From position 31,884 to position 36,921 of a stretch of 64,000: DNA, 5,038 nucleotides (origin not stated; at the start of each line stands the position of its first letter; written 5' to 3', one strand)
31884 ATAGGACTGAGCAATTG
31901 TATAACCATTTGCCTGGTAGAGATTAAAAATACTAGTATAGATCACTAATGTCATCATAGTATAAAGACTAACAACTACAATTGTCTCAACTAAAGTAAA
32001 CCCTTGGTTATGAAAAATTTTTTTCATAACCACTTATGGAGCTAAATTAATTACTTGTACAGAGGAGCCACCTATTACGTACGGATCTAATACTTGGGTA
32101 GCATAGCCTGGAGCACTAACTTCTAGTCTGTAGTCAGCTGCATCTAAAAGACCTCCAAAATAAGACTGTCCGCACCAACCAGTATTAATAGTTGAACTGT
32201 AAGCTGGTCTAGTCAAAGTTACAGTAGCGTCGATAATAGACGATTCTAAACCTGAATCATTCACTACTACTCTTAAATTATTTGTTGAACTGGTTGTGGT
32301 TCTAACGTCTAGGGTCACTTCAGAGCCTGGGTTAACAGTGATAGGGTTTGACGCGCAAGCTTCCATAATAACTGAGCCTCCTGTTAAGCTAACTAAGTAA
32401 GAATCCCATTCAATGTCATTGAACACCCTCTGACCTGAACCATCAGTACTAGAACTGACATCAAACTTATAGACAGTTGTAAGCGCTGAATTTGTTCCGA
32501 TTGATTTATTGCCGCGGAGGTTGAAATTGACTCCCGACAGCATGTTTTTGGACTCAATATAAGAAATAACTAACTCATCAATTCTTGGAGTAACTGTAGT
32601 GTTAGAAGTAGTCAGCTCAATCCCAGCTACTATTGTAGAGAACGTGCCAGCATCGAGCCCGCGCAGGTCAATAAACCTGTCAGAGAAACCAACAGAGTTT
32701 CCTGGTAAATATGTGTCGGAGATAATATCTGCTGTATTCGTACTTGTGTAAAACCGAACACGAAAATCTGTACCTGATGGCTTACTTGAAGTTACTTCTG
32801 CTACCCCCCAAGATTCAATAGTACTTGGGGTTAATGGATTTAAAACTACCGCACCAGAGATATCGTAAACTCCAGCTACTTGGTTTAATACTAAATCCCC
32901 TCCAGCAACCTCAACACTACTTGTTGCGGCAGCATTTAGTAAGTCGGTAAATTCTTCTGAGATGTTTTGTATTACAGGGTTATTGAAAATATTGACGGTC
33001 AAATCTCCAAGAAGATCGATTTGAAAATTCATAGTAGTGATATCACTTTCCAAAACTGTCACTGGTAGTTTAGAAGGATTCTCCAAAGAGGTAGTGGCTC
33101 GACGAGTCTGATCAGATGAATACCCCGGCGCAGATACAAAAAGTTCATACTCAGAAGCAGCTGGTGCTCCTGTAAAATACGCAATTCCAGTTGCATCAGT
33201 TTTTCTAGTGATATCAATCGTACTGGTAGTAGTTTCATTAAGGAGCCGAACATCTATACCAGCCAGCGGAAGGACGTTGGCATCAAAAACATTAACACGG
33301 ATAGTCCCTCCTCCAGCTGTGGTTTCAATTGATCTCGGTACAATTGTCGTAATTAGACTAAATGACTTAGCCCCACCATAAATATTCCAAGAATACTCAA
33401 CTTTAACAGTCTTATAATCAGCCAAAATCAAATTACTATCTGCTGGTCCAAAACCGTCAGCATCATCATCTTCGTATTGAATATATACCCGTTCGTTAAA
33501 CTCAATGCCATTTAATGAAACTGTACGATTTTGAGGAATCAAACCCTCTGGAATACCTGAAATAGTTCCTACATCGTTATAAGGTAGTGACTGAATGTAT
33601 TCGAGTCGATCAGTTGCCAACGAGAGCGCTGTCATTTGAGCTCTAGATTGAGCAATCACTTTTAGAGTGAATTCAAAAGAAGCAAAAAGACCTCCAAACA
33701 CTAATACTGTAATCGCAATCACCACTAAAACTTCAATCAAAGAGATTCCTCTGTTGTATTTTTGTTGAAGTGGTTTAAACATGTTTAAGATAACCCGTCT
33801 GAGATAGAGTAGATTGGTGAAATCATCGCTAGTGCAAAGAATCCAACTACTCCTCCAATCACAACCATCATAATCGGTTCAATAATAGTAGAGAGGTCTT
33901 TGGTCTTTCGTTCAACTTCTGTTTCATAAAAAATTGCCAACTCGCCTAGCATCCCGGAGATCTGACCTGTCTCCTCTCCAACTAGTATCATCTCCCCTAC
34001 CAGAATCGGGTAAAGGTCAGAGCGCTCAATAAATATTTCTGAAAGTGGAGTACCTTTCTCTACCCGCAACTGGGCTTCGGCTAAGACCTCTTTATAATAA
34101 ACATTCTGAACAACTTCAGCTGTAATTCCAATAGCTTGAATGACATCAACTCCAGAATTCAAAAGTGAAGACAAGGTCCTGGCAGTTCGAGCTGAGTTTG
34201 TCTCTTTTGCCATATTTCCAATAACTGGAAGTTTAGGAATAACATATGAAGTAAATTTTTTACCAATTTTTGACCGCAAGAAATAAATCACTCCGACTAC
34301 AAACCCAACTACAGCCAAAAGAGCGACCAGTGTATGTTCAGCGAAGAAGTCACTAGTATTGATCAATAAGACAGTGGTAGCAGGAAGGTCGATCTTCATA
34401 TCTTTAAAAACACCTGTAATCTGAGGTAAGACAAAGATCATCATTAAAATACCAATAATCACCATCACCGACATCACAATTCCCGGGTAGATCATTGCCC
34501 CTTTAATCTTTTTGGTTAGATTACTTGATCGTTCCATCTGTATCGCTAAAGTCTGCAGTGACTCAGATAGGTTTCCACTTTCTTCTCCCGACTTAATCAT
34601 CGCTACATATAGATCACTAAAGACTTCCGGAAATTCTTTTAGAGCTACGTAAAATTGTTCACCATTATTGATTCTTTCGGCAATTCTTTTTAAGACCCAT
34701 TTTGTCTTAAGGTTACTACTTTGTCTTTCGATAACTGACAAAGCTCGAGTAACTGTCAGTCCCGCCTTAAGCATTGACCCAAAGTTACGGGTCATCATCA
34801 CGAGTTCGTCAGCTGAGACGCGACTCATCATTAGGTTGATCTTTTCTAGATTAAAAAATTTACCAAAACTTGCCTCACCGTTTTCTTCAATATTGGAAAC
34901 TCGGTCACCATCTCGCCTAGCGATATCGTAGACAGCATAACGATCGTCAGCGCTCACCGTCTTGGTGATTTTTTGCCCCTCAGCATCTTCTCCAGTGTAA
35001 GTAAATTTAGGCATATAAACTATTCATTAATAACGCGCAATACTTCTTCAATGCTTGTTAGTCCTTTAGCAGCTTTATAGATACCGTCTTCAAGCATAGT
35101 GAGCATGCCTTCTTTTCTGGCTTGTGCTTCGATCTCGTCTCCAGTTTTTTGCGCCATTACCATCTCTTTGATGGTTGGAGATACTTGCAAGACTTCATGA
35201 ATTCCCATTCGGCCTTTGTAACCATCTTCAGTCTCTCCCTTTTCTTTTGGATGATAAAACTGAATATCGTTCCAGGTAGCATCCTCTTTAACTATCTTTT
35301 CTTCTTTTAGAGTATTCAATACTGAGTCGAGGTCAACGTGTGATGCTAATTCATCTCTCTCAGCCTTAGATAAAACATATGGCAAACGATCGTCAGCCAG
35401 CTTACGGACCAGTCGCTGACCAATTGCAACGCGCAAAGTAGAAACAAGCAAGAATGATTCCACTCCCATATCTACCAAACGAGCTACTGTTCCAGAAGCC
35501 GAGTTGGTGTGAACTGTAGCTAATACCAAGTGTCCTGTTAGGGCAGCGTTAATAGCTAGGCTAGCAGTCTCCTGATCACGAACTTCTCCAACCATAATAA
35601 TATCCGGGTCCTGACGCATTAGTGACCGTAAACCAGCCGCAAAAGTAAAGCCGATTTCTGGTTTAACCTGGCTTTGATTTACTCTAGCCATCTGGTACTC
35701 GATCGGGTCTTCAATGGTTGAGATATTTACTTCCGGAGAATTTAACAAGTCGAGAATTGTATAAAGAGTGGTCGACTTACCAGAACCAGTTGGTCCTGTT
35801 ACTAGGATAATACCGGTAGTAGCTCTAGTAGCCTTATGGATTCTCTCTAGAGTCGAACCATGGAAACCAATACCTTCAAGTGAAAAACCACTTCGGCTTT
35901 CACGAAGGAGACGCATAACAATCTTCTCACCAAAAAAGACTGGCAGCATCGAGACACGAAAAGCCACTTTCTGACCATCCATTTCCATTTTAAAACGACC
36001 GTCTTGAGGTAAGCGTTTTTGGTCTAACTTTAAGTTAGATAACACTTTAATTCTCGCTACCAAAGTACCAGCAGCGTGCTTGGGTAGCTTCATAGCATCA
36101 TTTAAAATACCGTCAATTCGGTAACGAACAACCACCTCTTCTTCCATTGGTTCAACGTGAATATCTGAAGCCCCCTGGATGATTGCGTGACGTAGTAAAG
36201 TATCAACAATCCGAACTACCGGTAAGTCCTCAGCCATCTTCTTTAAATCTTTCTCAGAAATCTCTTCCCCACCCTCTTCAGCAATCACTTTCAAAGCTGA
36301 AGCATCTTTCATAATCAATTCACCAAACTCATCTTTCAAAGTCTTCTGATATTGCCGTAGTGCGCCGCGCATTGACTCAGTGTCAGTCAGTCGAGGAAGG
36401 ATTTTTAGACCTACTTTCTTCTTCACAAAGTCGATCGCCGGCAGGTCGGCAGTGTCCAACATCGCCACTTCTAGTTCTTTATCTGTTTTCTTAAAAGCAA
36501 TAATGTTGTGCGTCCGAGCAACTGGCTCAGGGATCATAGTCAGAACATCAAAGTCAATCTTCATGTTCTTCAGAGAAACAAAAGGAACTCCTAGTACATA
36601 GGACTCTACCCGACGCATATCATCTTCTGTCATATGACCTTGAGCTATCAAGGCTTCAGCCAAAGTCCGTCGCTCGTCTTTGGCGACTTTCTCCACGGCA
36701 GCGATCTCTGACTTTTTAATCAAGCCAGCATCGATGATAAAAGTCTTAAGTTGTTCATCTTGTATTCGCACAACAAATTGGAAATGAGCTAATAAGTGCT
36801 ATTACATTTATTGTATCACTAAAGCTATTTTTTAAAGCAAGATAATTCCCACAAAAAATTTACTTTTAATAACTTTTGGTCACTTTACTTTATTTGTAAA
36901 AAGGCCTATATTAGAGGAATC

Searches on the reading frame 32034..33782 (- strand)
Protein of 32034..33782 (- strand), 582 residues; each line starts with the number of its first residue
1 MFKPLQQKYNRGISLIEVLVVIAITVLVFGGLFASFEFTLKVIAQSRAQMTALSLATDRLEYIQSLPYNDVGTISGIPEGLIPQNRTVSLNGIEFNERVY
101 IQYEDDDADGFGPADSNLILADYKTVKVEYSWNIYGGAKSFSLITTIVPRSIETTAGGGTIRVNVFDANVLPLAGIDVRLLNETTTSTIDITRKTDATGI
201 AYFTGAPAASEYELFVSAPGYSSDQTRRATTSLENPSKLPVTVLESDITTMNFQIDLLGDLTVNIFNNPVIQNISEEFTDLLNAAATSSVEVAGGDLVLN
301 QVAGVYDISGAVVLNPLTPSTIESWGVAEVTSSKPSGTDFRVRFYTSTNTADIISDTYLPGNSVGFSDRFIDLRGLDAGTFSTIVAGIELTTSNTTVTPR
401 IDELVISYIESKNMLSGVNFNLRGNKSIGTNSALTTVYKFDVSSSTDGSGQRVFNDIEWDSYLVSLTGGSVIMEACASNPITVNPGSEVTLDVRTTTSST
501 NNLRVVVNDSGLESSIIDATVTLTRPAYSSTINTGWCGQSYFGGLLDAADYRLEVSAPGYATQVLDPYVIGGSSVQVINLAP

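Call 90: search_protein_families(library=pfam, proteins=[window:32034-33782:-], max_evalue=0.00001)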
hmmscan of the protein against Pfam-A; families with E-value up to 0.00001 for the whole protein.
window:32034-33782:- (582 aa): 1 family
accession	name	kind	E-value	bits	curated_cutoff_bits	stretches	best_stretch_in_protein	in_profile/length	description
PF13620.12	CarboxypepD_reg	-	5.3e-12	46.4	32.3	1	160-242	1-80/82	Carboxypeptidase regulatory-like domain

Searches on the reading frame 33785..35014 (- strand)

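Call 90: search_protein_families(library=pfam, proteins=[window:33785-35014:-], max_evalue=0.00001)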
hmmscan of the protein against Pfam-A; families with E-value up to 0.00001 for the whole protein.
window:33785-35014:- (409 aa): 1 family
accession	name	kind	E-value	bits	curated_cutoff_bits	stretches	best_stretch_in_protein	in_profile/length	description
PF00482.28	T2SSF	-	9.6e-55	184.3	25.2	2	75-197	2-125/125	Type II secretion system (T2SS), protein F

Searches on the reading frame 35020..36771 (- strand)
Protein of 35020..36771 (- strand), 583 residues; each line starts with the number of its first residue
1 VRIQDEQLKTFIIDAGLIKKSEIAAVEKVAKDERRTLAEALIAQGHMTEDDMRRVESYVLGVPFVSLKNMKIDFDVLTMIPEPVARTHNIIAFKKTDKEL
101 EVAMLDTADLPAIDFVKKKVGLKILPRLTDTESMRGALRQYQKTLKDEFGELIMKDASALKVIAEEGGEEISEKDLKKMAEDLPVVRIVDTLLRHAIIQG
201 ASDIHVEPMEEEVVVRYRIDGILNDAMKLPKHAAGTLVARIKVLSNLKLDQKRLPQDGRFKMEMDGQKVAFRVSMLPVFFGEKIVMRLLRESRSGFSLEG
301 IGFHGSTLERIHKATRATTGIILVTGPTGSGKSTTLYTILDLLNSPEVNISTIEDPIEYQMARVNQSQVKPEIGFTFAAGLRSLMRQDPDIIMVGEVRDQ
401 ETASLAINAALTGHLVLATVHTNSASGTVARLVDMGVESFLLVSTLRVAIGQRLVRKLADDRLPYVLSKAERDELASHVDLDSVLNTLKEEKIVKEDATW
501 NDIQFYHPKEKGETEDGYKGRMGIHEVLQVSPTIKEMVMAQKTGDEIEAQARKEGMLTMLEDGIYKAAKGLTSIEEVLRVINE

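Call 90: search_protein_families(library=pfam, proteins=[window:35020-36771:-], max_evalue=0.00001)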
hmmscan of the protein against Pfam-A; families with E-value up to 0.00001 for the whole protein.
window:35020-36771:- (583 aa): 2 families
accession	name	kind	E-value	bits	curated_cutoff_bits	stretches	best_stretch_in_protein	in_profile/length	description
PF00437.27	T2SSE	-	1.1e-120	403.1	24.9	1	180-579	3-370/370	Type II/IV secretion system protein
PF05157.20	MshEN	-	2.1e-12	47.3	23.1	1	60-145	1-87/90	MshEN domain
